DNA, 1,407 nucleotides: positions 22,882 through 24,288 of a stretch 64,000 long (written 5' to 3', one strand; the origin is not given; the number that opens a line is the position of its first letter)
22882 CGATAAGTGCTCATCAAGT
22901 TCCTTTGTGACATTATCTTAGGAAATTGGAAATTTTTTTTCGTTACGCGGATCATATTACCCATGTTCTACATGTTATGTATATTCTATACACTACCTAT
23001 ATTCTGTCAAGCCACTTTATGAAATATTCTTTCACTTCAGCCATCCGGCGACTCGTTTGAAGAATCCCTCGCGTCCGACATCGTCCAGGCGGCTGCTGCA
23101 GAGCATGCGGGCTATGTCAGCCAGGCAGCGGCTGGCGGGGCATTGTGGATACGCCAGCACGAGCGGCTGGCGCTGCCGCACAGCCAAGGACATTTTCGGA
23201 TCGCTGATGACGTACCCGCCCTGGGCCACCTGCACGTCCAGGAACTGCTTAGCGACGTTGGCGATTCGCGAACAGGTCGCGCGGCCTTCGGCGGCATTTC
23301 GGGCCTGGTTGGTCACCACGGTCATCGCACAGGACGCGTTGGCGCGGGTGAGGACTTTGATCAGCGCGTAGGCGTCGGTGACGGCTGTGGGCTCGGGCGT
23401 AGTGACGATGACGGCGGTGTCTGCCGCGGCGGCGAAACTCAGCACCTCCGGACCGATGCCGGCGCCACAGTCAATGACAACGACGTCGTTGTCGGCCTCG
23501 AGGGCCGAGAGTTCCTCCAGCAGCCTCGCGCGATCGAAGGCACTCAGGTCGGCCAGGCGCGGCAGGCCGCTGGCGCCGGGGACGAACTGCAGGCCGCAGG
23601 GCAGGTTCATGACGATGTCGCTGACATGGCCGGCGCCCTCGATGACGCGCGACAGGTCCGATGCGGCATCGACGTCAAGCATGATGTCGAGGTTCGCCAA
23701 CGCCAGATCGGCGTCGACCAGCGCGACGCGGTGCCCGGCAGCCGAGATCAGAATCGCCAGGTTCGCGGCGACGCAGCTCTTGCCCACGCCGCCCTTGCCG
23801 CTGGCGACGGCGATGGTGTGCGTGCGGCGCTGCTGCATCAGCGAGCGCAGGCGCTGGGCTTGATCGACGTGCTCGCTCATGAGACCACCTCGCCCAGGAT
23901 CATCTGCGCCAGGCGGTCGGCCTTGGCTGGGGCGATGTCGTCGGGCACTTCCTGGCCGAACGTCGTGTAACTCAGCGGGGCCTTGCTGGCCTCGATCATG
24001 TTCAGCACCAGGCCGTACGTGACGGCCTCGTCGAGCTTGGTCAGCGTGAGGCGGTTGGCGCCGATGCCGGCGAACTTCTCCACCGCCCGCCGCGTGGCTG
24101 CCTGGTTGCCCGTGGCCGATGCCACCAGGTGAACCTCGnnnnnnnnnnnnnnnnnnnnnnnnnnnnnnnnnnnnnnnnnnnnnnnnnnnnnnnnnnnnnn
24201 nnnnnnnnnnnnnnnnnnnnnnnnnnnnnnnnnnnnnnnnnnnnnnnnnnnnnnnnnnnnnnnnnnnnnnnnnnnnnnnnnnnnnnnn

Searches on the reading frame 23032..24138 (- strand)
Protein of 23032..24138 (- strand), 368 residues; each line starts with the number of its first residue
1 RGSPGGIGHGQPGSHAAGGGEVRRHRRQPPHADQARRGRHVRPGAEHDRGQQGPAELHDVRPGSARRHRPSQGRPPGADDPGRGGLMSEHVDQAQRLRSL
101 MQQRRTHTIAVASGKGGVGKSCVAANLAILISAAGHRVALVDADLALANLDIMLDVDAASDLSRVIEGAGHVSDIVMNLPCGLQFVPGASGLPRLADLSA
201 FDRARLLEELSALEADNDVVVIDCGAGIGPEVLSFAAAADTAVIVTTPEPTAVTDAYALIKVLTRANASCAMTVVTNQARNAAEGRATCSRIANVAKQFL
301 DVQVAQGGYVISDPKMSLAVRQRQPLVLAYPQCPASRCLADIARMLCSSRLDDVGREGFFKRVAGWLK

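Call 79: search_protein_families(library=pfam, proteins=[window:23032-24138:-], max_evalue=0.00001)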
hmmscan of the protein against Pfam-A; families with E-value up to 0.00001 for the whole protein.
window:23032-24138:- (368 aa): 6 families
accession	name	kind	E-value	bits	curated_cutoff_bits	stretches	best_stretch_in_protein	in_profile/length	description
PF10609.15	ParA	-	5.2e-21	75.6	27.1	1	106-159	3-56/246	NUBPL iron-transfer P-loop NTPase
PF13614.12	AAA_31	-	1.3e-14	55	27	1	107-267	2-168/177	AAA domain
PF01656.29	CbiA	-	3.5e-13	50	25.4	1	109-295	1-99/125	CobQ/CobB/MinD/ParA nucleotide binding domain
PF09140.17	MipZ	-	5.4e-07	29.6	20.7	1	107-243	1-126/262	ATPase MipZ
PF06564.18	CBP_BcsQ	-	2.2e-06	27.8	21.3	1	109-252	4-151/234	Cellulose biosynthesis protein BcsQ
PF02374.21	ArsA_ATPase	-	2.6e-06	27.3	24.3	0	110-147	4-41/305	Anion-transporting ATPase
